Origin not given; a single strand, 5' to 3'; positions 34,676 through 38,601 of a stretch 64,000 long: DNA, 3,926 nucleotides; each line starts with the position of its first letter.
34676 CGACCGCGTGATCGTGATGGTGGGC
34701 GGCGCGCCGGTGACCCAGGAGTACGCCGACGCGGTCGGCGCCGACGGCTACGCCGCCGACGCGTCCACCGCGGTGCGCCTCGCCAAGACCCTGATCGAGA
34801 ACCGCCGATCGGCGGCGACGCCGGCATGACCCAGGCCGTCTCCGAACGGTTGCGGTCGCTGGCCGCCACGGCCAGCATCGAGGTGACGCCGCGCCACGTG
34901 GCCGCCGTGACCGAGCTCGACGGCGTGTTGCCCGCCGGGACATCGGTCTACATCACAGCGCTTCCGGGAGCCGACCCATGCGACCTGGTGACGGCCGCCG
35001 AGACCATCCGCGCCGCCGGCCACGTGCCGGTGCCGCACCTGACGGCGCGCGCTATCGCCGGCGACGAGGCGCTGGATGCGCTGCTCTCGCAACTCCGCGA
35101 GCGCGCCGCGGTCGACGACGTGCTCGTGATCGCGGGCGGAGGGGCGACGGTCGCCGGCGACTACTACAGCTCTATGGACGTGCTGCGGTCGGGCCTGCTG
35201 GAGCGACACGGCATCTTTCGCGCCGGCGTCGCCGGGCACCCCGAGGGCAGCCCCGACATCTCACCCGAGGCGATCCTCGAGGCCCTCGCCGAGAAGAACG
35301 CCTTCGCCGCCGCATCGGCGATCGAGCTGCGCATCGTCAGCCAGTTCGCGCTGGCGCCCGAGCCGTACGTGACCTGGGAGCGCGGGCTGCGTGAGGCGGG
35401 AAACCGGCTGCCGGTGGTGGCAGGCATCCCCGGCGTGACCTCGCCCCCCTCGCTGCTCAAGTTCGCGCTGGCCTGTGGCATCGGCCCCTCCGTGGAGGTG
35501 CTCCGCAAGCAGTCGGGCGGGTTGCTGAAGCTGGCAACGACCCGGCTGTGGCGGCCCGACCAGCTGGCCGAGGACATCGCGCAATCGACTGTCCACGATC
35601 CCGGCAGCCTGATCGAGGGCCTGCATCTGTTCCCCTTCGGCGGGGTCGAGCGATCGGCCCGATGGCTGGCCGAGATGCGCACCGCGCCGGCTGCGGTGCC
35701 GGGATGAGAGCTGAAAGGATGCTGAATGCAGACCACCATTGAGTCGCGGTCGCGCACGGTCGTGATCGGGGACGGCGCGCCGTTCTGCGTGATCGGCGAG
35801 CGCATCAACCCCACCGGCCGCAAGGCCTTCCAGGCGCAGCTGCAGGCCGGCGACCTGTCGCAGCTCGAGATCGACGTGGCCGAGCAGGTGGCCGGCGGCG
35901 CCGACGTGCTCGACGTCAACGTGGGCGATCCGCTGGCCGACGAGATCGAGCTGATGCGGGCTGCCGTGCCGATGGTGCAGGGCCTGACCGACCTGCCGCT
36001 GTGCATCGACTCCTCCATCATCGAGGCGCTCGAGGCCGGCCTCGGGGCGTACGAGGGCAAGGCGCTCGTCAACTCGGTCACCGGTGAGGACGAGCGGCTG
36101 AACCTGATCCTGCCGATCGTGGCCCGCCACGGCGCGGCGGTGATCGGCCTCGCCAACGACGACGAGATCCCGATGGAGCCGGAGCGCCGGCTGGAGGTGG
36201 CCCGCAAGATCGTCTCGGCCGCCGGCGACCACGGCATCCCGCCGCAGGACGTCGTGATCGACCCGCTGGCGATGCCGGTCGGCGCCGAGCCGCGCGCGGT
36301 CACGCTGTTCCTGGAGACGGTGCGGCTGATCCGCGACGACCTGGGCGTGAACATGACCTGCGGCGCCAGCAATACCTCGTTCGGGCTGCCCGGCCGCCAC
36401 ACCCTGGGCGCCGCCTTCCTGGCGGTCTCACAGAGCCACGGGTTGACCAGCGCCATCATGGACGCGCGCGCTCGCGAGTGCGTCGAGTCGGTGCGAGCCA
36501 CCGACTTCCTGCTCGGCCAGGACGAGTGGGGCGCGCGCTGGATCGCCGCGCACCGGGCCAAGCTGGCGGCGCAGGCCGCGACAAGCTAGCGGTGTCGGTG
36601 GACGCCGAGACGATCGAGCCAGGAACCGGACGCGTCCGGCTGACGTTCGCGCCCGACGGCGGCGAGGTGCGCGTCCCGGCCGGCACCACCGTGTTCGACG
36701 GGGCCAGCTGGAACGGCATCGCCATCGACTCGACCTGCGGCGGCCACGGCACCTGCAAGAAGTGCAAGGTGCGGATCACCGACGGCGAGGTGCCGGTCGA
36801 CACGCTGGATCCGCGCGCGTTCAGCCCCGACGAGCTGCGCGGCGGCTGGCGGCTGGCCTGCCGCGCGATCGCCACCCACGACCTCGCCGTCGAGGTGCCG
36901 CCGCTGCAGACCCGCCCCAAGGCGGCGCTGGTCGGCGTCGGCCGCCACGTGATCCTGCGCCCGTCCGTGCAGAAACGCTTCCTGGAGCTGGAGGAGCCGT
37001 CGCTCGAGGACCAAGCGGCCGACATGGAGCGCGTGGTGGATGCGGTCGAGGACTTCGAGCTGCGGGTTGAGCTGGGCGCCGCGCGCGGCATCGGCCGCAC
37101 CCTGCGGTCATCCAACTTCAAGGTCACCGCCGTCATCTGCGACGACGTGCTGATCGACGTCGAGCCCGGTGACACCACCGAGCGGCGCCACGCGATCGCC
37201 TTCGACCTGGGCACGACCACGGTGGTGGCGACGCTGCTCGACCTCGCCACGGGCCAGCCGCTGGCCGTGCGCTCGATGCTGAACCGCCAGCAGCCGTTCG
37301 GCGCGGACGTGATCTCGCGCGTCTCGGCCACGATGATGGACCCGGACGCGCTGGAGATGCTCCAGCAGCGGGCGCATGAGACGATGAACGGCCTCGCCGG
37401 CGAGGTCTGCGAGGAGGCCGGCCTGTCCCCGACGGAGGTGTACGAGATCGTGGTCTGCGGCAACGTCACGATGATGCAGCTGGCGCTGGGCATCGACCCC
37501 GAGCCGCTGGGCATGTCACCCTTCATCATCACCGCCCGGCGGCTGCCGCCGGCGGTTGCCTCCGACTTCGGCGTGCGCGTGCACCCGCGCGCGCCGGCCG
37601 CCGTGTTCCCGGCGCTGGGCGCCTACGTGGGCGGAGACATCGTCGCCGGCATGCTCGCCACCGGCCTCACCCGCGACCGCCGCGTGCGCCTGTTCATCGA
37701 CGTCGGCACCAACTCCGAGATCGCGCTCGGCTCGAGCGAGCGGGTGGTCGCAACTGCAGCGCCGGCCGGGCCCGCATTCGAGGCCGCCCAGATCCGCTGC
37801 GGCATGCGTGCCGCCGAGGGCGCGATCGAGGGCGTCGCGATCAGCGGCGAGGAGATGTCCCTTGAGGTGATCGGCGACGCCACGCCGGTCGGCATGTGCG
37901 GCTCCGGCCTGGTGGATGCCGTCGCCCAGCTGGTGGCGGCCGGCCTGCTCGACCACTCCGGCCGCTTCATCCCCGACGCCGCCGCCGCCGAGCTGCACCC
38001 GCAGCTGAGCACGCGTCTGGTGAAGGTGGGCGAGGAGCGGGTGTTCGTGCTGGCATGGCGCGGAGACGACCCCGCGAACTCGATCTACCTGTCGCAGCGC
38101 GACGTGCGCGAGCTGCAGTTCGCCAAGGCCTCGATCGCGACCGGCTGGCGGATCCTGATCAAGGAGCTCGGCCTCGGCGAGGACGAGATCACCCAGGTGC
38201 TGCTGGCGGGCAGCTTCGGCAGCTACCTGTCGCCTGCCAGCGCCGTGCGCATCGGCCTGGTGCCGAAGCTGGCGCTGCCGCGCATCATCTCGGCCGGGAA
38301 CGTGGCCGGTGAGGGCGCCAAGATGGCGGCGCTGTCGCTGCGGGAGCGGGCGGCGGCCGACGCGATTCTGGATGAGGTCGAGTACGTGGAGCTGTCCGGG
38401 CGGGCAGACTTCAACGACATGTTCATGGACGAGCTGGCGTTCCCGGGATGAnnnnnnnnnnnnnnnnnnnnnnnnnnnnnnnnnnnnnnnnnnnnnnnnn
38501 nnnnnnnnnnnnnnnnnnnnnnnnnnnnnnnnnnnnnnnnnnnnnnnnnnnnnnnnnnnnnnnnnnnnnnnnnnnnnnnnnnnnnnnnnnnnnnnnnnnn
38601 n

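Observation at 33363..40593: Eight-gene, translationally coupled corrinoid methyl-transfer operon in a high-GC actinobacterial-type genome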

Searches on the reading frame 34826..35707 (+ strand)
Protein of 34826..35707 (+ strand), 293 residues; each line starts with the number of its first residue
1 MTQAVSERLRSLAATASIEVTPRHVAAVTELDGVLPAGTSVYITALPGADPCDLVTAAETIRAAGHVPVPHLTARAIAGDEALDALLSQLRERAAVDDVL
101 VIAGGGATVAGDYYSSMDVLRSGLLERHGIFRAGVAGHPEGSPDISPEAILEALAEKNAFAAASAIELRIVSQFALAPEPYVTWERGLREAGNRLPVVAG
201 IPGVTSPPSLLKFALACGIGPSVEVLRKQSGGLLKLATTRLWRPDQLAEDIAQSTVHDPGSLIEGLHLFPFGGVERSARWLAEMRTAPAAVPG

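Call 5: search_protein_families(library=pfam, proteins=[window:34826-35707:+])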
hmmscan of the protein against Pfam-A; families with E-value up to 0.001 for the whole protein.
window:34826-35707:+ (293 aa): 1 family
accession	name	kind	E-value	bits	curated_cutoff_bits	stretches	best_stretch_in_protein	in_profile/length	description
PF02219.23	MTHFR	-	2.8e-05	24.1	24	1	126-219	136-225/287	Methylenetetrahydrofolate reductase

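Call 6: search_protein_families(library=ncbifam, proteins=[window:34826-35707:+])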
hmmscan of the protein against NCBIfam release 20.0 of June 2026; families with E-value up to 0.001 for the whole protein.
window:34826-35707:+ (293 aa): 2 families
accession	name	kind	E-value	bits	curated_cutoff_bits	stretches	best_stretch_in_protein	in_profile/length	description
TIGR00676.1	fadh2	equivalog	3.6e-05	23.2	293.7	1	56-217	48-211/275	methylenetetrahydrofolate reductase [NAD(P)H]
TIGR00677.1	fadh2_euk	equivalog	0.00089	18.7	310.05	0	126-217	125-212/281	methylenetetrahydrofolate reductase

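Call 18: search_solved_structures(query=window:34826-35707:+, max_evalue=1, show_alignments=1)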
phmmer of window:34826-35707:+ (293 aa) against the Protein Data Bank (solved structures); distinct sequences matched with E-value up to 1: 7.
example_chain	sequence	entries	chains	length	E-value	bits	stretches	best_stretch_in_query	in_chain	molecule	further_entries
7xg9_A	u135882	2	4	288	1.3e-44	155.9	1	11-284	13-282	5,10-methylenetetrahydrofolate reductase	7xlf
1v93_A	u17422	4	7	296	0.0003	23.5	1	29-221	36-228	5,10-Methylenetetrahydrofolate reductase | Methylenetetrahydrofolate reductase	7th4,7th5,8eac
3apt_A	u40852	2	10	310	0.00033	23.4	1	29-221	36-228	Methylenetetrahydrofolate reductase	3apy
8uy2_A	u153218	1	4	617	0.001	21.8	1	126-214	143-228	Methylenetetrahydrofolate reductase-like protein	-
8uy1_D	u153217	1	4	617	0.001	21.8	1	126-214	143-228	Methylenetetrahydrofolate reductase-like protein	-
2ysk_A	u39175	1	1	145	0.083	15.5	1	82-155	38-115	Hypothetical protein TTHA1432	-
5xyi_Y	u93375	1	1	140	0.27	13.8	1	67-137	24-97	Ribosomal protein S24e, putative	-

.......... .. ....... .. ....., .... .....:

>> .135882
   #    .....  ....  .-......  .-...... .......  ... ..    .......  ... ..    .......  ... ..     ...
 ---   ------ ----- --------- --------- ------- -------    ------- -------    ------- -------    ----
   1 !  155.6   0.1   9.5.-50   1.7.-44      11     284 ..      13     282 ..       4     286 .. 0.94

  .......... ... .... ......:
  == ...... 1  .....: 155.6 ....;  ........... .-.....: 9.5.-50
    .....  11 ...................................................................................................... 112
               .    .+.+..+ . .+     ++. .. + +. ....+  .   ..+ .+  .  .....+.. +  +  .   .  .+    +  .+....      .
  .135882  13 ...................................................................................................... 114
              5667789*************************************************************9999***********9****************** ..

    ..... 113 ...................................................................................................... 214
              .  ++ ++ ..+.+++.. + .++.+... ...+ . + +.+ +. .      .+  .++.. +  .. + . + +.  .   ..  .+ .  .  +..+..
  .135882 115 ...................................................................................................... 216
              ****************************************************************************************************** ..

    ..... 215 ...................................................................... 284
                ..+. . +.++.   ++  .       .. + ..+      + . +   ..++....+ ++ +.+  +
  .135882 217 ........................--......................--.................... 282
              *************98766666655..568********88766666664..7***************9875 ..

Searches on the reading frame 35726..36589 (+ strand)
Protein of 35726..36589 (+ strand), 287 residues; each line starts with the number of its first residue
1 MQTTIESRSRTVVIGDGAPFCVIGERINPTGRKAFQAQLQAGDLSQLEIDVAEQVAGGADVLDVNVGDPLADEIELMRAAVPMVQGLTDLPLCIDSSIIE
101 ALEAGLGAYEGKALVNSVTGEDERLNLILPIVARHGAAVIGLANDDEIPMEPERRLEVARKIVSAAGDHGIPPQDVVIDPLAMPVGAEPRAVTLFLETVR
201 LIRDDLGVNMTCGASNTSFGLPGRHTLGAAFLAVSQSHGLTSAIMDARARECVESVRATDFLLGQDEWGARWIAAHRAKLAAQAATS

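Call 5: search_protein_families(library=pfam, proteins=[window:35726-36589:+])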
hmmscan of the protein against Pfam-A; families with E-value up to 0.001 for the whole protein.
window:35726-36589:+ (287 aa): 1 family
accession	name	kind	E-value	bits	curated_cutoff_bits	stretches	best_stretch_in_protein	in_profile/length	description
PF00809.28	Pterin_bind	-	5e-25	89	25.5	1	24-244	1-242/244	Pterin binding enzyme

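Call 6: search_protein_families(library=ncbifam, proteins=[window:35726-36589:+])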
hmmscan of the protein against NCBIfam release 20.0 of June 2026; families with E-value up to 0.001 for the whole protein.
window:35726-36589:+ (287 aa): 5 families
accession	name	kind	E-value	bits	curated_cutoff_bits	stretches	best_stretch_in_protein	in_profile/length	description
NF005719.0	PRK07535.1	domain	3.9e-88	295.1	259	1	20-283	1-265/268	methyltetrahydrofolate:corrinoid/iron-sulfur protein methyltransferase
TIGR02082.1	metH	equivalog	2.9e-37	127.9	1010.85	1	4-252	327-591/1182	methionine synthase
NF040758.1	CODH_ACS_meth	exception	4.1e-37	127.9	370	1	20-265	4-251/261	carbon monoxide dehydrogenase/acetyl-CoA synthase methytransferase subunit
NF007024.0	PRK09490.1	equivalog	3.7e-27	94.6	1497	1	11-249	351-605/1234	methionine synthase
NF002142.0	PRK00979.1-1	subfamily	5.8e-06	25.5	287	1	75-236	80-240/306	tetrahydromethanopterin S-methyltransferase subunit H family protein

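Call 23: find_related_loci(query=window:35726-36589:+, collection=genome_contigs, flank=10000)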
Query window:35726-36589:+ (287 aa) in genome_contigs; peptide patterns used: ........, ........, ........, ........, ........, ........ (x = any residue, [..] = any of these).
599 stretches matched a pattern (row limit reached: there are more); 499 encode a relative of the query (tblastn E <= 1e-3); the best 80 are kept; 80 distinct loci.
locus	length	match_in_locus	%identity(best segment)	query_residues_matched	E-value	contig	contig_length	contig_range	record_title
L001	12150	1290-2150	99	1-287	0e+0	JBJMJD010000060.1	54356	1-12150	MAG: Gaiellales bacterium isolate H1_16_all_fractions_metab_conc_37_70_13 k255_3247149, whole genome shotgun sequence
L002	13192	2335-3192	99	1-286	0e+0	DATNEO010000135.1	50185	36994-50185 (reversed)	MAG TPA_asm: Gaiellales bacterium isolate SMAG_U11270 k141_4200487, whole genome shotgun sequence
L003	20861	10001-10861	97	1-287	0e+0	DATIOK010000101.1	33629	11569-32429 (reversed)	MAG TPA_asm: Gaiellales bacterium isolate SMAG_U15821 k141_267981, whole genome shotgun sequence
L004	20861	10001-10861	97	1-287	0e+0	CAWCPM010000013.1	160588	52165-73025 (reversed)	MAG: uncultured Actinomycetes bacterium isolate MFD04967.bin.2.87 genome assembly, contig: contig_48703, whole genome sh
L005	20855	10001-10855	88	1-285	2e-166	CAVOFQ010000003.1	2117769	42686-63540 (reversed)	MAG: uncultured Actinomycetes bacterium isolate MFD10113.bin.2.41 genome assembly, contig: contig_5958, whole genome sho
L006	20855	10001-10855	88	1-285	3e-165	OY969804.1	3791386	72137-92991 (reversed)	MAG: uncultured Actinomycetes bacterium isolate MFD00731.bin.c.4 genome assembly, chromosome: 1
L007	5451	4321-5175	88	1-285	7e-167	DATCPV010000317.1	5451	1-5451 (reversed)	MAG TPA_asm: Gaiellales bacterium isolate SMAG_U7236 k141_125509, whole genome shotgun sequence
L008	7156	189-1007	90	1-273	6e-163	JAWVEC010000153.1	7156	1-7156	MAG: Gaiellales bacterium isolate BP_420 scaffold_1895782, whole genome shotgun sequence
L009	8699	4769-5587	88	1-273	2e-161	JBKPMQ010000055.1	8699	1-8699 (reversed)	MAG: Actinomycetota bacterium isolate GS_HAYS_MAG_00062 GS_HAYS_000000181466, whole genome shotgun sequence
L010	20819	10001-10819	88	1-273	2e-161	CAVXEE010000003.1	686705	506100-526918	MAG: uncultured Actinomycetes bacterium isolate MFD02134.bin.2.215 genome assembly, contig: contig_29083, whole genome s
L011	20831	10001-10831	88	1-277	3e-161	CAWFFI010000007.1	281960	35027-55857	MAG: uncultured Actinomycetes bacterium isolate MFD02416.bin.2.241 genome assembly, contig: contig_3803, whole genome sh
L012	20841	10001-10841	99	1-280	1e-160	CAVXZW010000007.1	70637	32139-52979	MAG: uncultured Actinomycetes bacterium isolate MFD08821.bin.2.33 genome assembly, contig: contig_171103, whole genome s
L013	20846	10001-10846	86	1-282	2e-160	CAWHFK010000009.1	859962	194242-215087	MAG: uncultured Thermoleophilia bacterium isolate MFD00822.bin.1.185 genome assembly, contig: contig_59519, whole genome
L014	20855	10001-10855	85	1-285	3e-160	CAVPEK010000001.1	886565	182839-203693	MAG: uncultured Thermoleophilia bacterium isolate MFD10113.bin.2.39 genome assembly, contig: contig_10682, whole genome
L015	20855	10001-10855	84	1-285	1e-159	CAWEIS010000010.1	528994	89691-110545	MAG: uncultured Actinomycetes bacterium isolate MFD07639.bin.1.71 genome assembly, contig: contig_22873, whole genome sh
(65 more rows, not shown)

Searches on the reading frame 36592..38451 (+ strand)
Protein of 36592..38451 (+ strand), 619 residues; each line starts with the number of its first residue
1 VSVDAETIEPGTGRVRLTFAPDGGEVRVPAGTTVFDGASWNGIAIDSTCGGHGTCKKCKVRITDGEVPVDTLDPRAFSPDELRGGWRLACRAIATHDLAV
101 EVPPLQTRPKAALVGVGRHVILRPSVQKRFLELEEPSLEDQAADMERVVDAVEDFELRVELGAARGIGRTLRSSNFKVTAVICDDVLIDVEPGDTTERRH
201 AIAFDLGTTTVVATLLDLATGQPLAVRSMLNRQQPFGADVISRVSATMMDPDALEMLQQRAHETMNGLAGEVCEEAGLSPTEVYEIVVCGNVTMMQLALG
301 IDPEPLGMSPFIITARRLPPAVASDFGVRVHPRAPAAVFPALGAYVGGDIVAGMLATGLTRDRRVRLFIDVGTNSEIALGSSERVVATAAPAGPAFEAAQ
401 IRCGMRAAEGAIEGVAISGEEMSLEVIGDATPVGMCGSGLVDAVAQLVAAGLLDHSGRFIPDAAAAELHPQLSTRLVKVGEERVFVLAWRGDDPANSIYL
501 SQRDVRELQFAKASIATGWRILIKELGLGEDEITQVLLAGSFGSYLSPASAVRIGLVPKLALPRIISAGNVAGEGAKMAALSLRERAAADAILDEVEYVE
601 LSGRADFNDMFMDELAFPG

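Call 5: search_protein_families(library=pfam, proteins=[window:36592-38451:+])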
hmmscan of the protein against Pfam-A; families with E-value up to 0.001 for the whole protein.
window:36592-38451:+ (619 aa): 4 families
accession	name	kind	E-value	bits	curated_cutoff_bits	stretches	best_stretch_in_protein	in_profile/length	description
PF14574.11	RACo_C_ter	-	8.3e-74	248.4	27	1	365-618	2-250/261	C-terminal domain of RACo the ASKHA domain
PF17651.6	Raco_middle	-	2e-53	180.8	26.8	1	201-361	2-162/163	RACo middle region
PF17650.6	RACo_linker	-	5.6e-21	74.6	26.2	1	118-197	4-86/86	RACo linker region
PF00111.32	Fer2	-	4e-11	43.1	21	1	22-95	6-77/77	2Fe-2S iron-sulfur cluster binding domain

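Call 6: search_protein_families(library=ncbifam, proteins=[window:36592-38451:+])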
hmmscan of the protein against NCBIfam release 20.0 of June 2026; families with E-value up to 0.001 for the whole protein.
window:36592-38451:+ (619 aa): 10 families
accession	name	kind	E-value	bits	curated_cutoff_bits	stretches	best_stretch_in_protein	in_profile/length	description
NF040756.1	corr_regen_AcsV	exception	2.6e-123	412.6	800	2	123-612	125-618/632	corrinoid activation/regeneration protein AcsV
TIGR04270.1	Rama_corrin_act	subfamily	3.8e-30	104.7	500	1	201-616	2-415/534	methylamine methyltransferase corrinoid protein reductive activase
TIGR01941.1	nqrF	equivalog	2.3e-13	49.8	295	1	25-103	43-121/405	NADH:ubiquinone reductase (Na(+)-transporting) subunit F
NF004317.0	PRK05713.1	equivalog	1.1e-08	34.8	338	1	26-102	11-84/312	iron-sulfur-binding ferredoxin reductase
NF058606.1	GlBtMonoRdsGbcB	equivalog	5.3e-07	28.9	500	1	14-101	277-361/362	glycine betaine monooxygenase reductase subunit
TIGR02007.1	fdx_isc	equivalog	1.1e-05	25.5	132.1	1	18-104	10-101/110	ISC system 2Fe-2S type ferredoxin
NF045803.1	MethMoxFADbindMmoC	equivalog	1.6e-05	23.8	500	1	35-103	25-92/343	aromatic/alkene monooxygenase hydroxylase FAD-binding subunit MmoC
NF007964.0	PRK10684.1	equivalog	4.2e-05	22.7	383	1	10-100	245-332/333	NADH oxidoreductase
TIGR02008.1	fdx_plant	subfamily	8e-05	22.3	81.15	1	24-101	15-89/97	ferredoxin [2Fe-2S]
NF040810.1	BenC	equivalog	0.00098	18.4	430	0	28-111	17-100/333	benzoate 1,2-dioxygenase electron transfer component BenC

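Call 44: search_solved_structures(query=window:36592-38451:+, max_evalue=0.001)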
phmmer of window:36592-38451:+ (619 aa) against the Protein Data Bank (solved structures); distinct sequences matched with E-value up to 0.001: 26.
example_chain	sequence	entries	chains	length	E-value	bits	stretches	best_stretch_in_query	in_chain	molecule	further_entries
3zyy_X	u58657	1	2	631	1.5e-104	354.1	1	16-614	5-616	IRON-SULFUR CLUSTER BINDING PROTEIN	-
4c1n_K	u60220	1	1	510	2.8e-90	306.9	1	124-614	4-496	IRON-SULFUR CLUSTER BINDING PROTEIN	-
4c1n_I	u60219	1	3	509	3.1e-90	306.8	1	124-614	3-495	IRON-SULFUR CLUSTER BINDING PROTEIN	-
8a1t_F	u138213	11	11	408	1.8e-06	30.2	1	15-103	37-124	Na(+)-translocating NADH-quinone reductase subunit F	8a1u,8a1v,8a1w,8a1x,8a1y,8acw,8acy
7xk3_F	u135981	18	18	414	1.9e-06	30.1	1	15-103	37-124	Na(+)-translocating NADH-quinone reductase subunit F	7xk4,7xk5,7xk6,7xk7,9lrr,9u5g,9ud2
3w5u_B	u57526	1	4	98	2.8e-06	29.6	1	15-102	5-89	Ferredoxin-1, chloroplastic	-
1gaq_B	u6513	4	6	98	3.5e-06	29.2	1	15-102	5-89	FERREDOXIN I | Ferredoxin-1, chloroplastic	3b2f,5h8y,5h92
3w5v_B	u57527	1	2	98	6.7e-06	28.3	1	15-102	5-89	Ferredoxin-1, chloroplastic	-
6yac_N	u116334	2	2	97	0.00011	24.3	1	15-102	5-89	Ferredoxin-1, chloroplastic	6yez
3av8_A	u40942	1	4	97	0.00011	24.3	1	20-102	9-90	Ferredoxin-1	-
7akt_A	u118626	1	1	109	0.00013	24.1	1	11-101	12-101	Ferredoxin, chloroplastic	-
3ah7_A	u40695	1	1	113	0.00014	23.9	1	18-106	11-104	[2Fe-2S]ferredoxin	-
2pvg_C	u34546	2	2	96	0.00016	23.8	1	19-102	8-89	Ferredoxin-1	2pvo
1i7h_A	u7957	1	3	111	0.00016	23.8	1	19-104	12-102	FERREDOXIN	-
1dox_A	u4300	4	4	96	0.00022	23.3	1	19-102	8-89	FERREDOXIN [2FE-2S] | Ferredoxin-1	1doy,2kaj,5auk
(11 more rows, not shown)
